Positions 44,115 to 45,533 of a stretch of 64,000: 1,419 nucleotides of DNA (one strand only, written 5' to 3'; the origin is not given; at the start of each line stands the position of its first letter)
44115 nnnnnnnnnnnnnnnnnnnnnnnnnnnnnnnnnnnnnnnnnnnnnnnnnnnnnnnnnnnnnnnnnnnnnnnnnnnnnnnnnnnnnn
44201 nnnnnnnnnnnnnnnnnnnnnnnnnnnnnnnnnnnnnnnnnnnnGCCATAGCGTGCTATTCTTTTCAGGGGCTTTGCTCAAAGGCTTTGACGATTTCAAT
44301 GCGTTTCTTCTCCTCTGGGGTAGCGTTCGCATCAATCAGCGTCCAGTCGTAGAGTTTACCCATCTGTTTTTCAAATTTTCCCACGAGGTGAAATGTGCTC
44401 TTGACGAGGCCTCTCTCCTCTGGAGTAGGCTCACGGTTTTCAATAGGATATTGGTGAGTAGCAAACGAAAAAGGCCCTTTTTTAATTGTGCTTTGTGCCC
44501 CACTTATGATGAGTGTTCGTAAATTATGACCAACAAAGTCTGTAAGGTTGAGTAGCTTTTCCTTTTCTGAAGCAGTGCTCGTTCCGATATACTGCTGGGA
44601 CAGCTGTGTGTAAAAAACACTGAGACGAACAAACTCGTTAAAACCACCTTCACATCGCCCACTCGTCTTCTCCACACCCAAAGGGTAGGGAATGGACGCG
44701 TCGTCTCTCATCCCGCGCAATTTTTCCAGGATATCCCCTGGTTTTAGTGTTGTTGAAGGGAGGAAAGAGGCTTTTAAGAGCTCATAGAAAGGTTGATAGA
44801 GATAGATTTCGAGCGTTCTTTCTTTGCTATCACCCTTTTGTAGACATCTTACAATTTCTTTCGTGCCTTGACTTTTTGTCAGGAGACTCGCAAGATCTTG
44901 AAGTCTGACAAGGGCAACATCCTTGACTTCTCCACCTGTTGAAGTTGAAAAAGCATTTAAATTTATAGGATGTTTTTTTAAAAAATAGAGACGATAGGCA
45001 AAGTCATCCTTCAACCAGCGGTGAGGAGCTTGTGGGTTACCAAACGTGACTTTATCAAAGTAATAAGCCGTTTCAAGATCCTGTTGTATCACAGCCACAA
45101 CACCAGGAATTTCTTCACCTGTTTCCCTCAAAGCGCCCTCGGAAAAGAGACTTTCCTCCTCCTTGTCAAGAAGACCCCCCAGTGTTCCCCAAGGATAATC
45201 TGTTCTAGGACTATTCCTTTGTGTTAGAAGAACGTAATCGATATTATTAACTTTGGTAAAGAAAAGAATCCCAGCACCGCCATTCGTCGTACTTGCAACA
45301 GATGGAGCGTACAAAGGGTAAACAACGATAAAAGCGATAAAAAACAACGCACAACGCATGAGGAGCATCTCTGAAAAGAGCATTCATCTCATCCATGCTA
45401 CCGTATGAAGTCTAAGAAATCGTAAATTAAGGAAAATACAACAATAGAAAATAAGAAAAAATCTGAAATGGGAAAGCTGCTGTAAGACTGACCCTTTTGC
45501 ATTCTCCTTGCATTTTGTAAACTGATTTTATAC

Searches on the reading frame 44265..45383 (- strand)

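Call 3: search_protein_families(library=pfam, proteins=[window:44265-45383:-], max_evalue=1)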
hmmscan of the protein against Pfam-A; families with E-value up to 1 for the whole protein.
window:44265-45383:- (372 aa): 1 family
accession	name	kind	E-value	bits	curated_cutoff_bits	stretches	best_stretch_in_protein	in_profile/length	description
PF00293.34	NUDIX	-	1.1e-06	29.1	21.1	1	46-177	15-130/134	NUDIX domain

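Call 4: search_protein_families(library=ncbifam, proteins=[window:44265-45383:-], max_evalue=1)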
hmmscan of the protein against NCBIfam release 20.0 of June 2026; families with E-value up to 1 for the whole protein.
window:44265-45383:- (372 aa): 0 families
